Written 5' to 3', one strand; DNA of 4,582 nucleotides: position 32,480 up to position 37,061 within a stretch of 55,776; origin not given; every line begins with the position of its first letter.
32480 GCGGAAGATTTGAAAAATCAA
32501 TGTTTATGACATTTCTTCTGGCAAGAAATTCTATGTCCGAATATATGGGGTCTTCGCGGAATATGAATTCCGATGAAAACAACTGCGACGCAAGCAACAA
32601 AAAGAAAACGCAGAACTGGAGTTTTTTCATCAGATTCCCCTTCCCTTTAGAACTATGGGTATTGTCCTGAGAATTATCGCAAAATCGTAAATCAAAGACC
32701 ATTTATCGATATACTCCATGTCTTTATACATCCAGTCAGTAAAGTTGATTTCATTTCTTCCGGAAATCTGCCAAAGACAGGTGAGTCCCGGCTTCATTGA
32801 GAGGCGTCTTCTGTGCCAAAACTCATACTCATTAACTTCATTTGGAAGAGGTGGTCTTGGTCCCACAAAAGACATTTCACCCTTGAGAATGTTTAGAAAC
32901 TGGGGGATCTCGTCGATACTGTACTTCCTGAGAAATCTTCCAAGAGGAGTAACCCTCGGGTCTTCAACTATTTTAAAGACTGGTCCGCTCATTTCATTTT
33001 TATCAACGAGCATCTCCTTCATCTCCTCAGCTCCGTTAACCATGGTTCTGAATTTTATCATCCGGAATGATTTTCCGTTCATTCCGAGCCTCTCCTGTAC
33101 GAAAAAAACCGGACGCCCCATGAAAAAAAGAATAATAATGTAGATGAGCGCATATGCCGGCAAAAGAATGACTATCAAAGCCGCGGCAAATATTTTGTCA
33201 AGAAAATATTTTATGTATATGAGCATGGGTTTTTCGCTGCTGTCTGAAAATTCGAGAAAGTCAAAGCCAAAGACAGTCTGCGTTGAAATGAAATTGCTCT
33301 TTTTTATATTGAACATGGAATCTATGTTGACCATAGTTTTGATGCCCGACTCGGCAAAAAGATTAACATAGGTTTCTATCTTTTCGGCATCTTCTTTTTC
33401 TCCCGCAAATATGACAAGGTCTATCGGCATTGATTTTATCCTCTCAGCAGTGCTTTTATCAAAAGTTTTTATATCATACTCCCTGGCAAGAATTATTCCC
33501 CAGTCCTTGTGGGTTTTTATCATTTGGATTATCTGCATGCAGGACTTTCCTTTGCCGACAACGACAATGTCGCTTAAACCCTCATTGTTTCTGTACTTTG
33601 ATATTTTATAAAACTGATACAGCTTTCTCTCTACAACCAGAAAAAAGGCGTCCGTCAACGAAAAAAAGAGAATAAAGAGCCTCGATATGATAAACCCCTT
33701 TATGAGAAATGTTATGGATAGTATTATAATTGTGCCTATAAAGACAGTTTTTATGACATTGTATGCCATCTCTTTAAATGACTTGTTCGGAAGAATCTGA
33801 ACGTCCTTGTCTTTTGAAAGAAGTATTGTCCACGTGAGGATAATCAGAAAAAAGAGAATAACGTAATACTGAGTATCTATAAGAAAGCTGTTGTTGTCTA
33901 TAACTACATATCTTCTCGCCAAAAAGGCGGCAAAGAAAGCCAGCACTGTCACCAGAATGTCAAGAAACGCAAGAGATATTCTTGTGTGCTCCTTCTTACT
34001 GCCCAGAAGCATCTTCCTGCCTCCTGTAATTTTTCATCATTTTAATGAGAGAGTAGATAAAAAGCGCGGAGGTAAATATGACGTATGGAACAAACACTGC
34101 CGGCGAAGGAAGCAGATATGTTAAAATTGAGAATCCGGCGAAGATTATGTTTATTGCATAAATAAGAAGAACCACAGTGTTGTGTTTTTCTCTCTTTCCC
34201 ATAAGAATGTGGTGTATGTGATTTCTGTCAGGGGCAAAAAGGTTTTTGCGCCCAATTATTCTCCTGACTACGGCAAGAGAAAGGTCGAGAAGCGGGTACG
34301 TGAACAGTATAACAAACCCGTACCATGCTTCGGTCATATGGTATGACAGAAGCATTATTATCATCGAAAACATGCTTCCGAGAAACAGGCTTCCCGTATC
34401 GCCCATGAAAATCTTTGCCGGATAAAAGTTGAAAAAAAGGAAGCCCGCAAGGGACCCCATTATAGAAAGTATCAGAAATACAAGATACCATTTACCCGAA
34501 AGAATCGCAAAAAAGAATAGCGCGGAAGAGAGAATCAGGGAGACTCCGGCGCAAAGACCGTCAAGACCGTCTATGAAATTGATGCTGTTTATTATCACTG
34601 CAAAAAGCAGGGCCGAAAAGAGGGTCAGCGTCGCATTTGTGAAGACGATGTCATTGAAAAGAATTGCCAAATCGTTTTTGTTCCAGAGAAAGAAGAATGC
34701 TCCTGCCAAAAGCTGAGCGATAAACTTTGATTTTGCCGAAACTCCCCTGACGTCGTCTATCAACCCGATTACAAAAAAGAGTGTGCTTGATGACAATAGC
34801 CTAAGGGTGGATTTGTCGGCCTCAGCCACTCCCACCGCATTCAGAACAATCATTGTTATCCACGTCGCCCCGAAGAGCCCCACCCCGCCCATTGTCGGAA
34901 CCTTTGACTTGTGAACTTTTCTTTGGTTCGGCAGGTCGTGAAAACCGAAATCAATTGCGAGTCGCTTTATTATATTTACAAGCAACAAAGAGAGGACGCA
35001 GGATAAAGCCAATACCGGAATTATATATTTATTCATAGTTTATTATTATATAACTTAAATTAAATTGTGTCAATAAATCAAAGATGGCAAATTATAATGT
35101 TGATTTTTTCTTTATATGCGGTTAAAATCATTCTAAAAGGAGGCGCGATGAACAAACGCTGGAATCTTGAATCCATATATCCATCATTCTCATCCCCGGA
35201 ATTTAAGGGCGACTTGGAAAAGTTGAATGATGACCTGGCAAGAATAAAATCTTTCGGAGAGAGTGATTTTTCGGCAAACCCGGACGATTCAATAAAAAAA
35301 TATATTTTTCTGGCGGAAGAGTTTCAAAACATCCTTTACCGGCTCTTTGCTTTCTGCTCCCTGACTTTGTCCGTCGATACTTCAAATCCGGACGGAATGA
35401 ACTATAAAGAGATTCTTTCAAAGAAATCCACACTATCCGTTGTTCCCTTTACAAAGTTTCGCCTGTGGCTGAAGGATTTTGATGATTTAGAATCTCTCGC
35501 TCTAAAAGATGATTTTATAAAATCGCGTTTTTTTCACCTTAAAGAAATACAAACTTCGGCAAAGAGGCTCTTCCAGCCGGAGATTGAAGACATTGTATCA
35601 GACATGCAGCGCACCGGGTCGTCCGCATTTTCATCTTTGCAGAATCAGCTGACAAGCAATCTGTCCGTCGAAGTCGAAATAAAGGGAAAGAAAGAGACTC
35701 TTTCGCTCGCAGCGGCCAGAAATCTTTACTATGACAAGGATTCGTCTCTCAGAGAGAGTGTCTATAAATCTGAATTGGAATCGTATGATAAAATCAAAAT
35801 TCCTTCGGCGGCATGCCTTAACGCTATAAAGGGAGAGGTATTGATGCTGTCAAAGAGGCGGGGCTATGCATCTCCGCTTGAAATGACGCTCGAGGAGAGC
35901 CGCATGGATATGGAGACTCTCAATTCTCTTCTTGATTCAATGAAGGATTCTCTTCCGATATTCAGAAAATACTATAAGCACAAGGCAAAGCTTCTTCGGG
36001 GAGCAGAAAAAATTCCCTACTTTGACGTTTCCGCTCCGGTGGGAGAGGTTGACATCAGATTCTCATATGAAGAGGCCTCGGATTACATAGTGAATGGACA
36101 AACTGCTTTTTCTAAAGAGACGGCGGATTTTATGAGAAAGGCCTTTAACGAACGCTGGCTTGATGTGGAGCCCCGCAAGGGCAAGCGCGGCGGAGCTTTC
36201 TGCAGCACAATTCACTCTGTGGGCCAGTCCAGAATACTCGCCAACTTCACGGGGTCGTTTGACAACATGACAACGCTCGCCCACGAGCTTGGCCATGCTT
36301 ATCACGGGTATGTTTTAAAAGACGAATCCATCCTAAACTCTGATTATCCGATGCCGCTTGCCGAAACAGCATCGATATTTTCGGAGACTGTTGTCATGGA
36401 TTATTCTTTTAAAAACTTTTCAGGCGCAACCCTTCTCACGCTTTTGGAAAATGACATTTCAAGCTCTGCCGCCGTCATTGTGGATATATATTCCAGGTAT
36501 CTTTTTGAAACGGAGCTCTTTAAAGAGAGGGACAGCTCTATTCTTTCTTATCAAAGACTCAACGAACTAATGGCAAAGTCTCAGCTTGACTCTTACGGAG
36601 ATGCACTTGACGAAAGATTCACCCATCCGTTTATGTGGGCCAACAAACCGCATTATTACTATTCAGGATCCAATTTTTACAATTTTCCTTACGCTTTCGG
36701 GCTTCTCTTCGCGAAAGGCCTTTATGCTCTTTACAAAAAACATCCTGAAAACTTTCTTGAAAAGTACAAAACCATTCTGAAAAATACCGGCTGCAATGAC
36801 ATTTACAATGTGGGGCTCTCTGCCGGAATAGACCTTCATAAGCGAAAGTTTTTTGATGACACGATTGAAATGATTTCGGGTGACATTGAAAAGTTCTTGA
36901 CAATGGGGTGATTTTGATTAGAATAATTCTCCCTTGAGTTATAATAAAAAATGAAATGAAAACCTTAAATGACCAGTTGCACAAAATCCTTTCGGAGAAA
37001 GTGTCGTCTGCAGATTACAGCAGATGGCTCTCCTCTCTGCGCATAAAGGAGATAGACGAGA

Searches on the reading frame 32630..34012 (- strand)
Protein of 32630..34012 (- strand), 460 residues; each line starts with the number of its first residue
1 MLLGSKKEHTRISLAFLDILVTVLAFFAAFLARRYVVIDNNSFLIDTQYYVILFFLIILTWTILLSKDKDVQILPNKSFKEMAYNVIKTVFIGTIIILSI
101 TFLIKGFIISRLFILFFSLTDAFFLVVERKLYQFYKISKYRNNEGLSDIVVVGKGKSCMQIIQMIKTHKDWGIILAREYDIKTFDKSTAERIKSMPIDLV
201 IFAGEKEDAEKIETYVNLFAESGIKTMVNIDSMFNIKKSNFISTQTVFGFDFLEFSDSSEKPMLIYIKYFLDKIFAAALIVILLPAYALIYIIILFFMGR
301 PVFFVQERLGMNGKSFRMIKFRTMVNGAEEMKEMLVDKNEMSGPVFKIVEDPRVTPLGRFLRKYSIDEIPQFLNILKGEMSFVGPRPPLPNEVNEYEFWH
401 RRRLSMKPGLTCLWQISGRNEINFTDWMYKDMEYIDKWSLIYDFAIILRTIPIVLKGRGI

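Call 62: search_protein_families(library=pfam, proteins=[window:32630-34012:-], max_evalue=0.0001)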
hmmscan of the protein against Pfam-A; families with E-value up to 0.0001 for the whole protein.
window:32630-34012:- (460 aa): 2 families
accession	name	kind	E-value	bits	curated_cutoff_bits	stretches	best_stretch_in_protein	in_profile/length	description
PF02397.22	Bac_transf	-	1.3e-62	211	27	1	268-456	1-179/179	Bacterial sugar transferase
PF13727.12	CoA_binding_3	-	1.6e-06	28.7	25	1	77-178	12-109/175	CoA-binding domain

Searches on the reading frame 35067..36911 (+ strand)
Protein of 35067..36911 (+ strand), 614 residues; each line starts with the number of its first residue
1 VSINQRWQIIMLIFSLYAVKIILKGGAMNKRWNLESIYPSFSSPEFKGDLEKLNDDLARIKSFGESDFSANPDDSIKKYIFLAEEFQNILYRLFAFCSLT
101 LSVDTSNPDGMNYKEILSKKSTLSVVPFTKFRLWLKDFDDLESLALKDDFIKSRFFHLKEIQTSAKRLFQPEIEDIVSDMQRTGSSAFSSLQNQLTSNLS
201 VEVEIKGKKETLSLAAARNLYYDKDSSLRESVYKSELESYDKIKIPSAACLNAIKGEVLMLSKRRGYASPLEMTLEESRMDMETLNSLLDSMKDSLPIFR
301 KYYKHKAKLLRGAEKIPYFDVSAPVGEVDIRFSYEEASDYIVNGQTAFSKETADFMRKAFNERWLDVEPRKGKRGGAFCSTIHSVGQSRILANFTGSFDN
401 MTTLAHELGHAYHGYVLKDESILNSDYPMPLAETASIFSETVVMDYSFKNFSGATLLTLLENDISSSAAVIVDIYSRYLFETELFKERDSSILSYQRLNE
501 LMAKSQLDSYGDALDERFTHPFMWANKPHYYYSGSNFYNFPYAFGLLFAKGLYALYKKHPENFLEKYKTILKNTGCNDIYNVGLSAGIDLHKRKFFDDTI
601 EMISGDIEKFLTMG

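Call 62: search_protein_families(library=pfam, proteins=[window:35067-36911:+], max_evalue=0.0001)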
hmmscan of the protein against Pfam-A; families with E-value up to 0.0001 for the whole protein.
window:35067-36911:+ (614 aa): 1 family
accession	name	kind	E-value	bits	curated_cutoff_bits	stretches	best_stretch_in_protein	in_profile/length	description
PF01432.26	Peptidase_M3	-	9.1e-31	108.1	27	1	220-600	2-455/457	Peptidase family M3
